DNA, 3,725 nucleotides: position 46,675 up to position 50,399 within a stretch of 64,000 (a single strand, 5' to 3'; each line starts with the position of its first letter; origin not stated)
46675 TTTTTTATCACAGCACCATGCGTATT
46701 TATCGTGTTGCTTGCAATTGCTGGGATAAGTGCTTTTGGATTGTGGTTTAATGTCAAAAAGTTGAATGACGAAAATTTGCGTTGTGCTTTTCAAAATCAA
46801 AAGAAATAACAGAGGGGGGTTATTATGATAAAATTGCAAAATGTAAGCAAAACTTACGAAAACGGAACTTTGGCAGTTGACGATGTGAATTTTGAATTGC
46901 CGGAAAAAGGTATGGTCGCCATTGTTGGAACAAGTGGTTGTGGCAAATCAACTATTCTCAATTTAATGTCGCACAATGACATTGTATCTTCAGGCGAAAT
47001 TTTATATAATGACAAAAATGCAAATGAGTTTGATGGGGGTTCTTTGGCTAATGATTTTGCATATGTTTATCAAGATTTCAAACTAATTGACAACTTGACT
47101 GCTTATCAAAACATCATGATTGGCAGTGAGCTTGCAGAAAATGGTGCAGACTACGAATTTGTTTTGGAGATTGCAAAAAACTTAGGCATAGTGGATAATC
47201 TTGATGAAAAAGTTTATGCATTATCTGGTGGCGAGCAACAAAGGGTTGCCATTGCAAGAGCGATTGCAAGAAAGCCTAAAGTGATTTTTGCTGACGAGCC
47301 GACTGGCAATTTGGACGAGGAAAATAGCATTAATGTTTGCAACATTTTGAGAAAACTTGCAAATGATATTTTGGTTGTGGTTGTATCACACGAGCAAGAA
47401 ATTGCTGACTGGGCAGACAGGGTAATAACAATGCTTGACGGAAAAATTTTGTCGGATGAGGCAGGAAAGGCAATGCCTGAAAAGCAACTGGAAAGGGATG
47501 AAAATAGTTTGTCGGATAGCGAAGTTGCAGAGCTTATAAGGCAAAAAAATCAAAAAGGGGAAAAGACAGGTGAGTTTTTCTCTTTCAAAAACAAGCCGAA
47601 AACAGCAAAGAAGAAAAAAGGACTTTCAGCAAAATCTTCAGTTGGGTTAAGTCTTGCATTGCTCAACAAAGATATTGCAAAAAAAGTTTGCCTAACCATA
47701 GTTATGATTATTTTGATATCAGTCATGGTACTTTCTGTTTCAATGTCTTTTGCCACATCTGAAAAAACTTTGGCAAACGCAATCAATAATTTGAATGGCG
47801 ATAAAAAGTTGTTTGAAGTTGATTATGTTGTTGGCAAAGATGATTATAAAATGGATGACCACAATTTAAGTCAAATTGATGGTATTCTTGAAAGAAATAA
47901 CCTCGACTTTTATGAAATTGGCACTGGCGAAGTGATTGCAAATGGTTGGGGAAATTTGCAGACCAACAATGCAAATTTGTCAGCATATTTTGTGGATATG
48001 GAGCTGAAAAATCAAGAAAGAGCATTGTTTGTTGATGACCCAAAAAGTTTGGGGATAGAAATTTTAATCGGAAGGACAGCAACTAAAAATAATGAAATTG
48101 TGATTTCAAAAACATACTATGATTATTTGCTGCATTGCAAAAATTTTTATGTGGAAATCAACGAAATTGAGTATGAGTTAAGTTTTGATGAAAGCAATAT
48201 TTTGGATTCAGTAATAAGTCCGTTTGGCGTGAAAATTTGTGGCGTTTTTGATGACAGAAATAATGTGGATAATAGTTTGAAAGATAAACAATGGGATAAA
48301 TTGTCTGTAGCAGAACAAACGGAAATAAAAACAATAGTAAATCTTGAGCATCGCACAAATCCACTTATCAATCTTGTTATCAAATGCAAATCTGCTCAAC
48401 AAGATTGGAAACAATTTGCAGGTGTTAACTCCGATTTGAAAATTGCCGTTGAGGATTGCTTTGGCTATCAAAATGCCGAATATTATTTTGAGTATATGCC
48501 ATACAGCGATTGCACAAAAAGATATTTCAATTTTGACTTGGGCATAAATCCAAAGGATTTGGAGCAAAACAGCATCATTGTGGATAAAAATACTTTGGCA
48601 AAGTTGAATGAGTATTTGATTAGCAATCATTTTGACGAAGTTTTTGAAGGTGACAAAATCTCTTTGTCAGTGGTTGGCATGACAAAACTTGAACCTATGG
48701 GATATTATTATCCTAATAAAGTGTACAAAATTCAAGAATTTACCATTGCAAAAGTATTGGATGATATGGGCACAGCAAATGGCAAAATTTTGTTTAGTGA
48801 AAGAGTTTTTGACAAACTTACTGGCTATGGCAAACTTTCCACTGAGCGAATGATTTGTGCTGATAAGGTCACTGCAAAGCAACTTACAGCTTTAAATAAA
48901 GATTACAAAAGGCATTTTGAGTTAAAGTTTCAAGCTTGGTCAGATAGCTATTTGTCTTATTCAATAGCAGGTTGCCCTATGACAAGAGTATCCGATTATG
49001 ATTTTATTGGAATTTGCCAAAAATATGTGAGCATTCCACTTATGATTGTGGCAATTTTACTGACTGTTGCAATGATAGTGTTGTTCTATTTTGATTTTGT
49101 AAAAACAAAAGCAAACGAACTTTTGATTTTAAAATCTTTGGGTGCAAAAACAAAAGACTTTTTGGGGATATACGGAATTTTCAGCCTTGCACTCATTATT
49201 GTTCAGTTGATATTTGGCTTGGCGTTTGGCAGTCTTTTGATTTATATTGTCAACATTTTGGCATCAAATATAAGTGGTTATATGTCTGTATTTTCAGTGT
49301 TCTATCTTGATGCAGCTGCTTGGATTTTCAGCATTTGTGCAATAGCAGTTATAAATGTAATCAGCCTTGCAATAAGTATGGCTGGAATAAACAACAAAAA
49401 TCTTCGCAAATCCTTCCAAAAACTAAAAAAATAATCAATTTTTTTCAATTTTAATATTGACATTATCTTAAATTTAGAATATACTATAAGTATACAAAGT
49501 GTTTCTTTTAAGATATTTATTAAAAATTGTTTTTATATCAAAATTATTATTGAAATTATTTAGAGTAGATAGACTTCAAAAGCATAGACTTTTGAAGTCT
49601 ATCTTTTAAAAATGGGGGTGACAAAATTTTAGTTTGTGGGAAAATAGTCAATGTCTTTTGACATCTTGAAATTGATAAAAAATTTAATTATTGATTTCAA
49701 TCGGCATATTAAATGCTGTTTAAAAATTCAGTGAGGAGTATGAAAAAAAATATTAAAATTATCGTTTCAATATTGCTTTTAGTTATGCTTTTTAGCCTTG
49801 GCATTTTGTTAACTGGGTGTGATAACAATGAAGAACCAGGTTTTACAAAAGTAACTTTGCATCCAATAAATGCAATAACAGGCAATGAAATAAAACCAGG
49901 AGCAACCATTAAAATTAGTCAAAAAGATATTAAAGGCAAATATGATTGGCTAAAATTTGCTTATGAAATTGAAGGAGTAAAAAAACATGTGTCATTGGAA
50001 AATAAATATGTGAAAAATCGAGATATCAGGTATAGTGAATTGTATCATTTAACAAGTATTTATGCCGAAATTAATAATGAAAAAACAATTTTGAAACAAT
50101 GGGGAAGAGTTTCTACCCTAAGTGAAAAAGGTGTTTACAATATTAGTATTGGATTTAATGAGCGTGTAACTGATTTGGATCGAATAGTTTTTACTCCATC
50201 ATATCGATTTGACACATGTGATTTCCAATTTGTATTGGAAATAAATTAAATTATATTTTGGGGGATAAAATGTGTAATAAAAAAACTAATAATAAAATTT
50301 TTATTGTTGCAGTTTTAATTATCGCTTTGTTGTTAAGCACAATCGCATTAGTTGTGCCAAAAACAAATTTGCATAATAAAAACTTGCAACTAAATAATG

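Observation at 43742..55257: An ~11-kb accessory block splits the conserved spoIIIA / asp23-nusB-folD-xseAB-ispA-dxs-nadK-argR-recN neighbourhood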

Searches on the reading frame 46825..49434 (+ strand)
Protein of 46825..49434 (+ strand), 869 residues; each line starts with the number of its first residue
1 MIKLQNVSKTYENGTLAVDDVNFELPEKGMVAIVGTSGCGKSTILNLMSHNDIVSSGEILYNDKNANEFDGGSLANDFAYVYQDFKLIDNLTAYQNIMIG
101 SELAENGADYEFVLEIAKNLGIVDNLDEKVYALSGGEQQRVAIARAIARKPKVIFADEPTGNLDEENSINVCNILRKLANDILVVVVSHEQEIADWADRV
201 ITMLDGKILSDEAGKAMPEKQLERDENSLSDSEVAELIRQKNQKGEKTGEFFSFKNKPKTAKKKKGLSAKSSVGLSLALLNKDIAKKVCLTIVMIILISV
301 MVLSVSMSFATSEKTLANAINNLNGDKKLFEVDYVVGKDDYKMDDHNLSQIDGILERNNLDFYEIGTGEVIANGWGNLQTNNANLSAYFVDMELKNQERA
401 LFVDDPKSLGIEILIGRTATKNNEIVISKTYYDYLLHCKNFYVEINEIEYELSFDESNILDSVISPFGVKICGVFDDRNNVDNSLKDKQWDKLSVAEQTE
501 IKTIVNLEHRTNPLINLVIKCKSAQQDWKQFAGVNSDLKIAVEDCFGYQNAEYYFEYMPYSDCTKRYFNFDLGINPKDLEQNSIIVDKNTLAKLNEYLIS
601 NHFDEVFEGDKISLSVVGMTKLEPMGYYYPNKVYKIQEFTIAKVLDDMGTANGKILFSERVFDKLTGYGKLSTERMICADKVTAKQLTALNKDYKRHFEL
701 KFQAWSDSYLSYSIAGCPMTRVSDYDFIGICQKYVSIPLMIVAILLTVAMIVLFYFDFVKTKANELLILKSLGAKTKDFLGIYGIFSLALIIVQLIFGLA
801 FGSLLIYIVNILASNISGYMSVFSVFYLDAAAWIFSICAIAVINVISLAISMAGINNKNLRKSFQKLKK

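Call 7: search_protein_families(library=pfam, proteins=[window:46825-49434:+], max_evalue=0.01)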
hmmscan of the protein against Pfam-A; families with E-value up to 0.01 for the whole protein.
window:46825-49434:+ (869 aa): 6 families
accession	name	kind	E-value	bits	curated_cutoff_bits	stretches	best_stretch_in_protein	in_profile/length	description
PF00005.33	ABC_tran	-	3.4e-31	109.1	25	1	19-160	2-136/137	ABC transporter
PF02463.25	SMC_N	-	9.1e-08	32.2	40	1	27-203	23-211/220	RecF/RecN/SMC N terminal domain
PF02687.27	FtsX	-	2.5e-06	28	25.5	1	740-853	4-110/120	FtsX-like permease C-terminal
PF13476.12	AAA_23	-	0.00095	20.3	27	1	19-47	11-38/201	AAA domain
PF13555.12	AAA_29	-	0.001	19.2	27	1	19-45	13-39/61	P-loop containing region of AAA domain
PF03193.22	RsgA_GTPase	-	0.0014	18.9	30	1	18-59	97-137/174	RsgA GTPase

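Call 8: search_protein_families(library=ncbifam, proteins=[window:46825-49434:+], max_evalue=0.01)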
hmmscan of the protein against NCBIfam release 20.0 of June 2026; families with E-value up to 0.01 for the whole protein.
window:46825-49434:+ (869 aa): 189 families (the best 25 are shown)
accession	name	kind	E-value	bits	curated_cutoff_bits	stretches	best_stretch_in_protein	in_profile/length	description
TIGR03608.1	L_ocin_972_ABC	subfamily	1.1e-52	178.6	254.85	1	4-203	1-206/206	putative bacteriocin export ABC transporter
TIGR02673.1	FtsE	equivalog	2e-47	161.6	264.85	1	1-206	1-213/214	cell division ATP-binding protein FtsE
TIGR02315.1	ABC_phnC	equivalog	1.8e-44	152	266.1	1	1-223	1-239/243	phosphonate ABC transporter ATP-binding protein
TIGR02982.1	heterocyst_DevA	subfamily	5.4e-42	143.9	295.8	1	2-208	2-219/220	ABC exporter ATP-binding subunit, DevA family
TIGR02211.1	LolD_lipo_ex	equivalog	1.1e-41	142.7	307.75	1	1-208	1-219/221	lipoprotein-releasing ABC transporter ATP-binding protein LolD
NF007826.0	PRK10535.1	equivalog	1e-39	136.4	966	1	2-226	5-239/648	macrolide ABC transporter ATP-binding protein/permease MacB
NF038007.1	ABC_ATP_DarD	equivalog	3.9e-39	134.4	375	1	1-208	1-218/218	darobactin export ABC transporter ATP-binding protein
TIGR02857.1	CydD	equivalog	1.9e-38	132.7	435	1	2-203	322-529/529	thiol reductant ABC exporter subunit CydD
NF008653.0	PRK11650.1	subfamily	1.4e-37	129.6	432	1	2-208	4-213/357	sn-glycerol-3-phosphate ABC transporter ATP-binding protein UgpC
TIGR00972.1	3a0107s01c2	equivalog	1e-35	123.3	343.2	1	2-219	2-232/248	phosphate ABC transporter ATP-binding protein PstB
NF008639.0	PRK11629.1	equivalog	1.2e-35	123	360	1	2-209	7-225/234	lipoprotein-releasing ABC transporter ATP-binding protein LolD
NF007027.0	PRK09493.1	equivalog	3.1e-35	121.7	379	1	1-217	1-223/240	glutamine ABC transporter ATP-binding protein GlnQ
NF043075.1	MMSYN1_0197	equivalog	6.1e-35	120.8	550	1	1-208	2-211/341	spermidine/putrescine ABC transporter ATP-binding protein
TIGR03375.1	type_I_sec_LssB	subfamily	1e-34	119.9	693.1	1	2-216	466-687/696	type I secretion system permease/ATPase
TIGR03265.1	PhnT2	equivalog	1.5e-34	119.8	457.7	1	2-209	5-214/353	putative 2-aminoethylphosphonate ABC transporter ATP-binding protein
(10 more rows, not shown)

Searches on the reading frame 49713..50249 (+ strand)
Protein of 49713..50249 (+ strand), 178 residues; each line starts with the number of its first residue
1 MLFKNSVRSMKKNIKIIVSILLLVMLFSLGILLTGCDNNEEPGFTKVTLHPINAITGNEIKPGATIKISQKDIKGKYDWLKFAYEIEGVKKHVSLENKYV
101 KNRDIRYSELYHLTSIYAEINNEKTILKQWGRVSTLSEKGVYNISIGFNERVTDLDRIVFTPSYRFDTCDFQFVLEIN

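Call 7: search_protein_families(library=pfam, proteins=[window:49713-50249:+], max_evalue=0.01)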
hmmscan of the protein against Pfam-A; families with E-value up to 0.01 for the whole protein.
window:49713-50249:+ (178 aa): 0 families

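Call 8: search_protein_families(library=ncbifam, proteins=[window:49713-50249:+], max_evalue=0.01)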
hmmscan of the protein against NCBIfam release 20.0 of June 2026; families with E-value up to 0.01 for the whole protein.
window:49713-50249:+ (178 aa): 0 families

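Call 82: search_protein_families(library=pfam, proteins=[window:49713-50249:+], max_evalue=10)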
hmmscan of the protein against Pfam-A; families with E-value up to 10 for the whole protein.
window:49713-50249:+ (178 aa): 0 families

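Call 84: find_homologous_proteins(query=window:49713-50249:+, max_evalue=0.01)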
Query window:49713-50249:+ (178 aa): 2 proteins with E <= 0.01 among 51 candidates.
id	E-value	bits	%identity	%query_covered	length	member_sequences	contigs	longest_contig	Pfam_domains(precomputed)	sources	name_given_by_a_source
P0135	3.1e-105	367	94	100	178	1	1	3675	-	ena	-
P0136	4.2e-102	357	95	95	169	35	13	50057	-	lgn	-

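Call 97: search_solved_structures(query=A1, max_evalue=10)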
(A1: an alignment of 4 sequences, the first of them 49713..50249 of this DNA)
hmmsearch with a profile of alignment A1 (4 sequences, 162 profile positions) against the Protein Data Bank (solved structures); distinct sequences matched with E-value up to 10: 0.
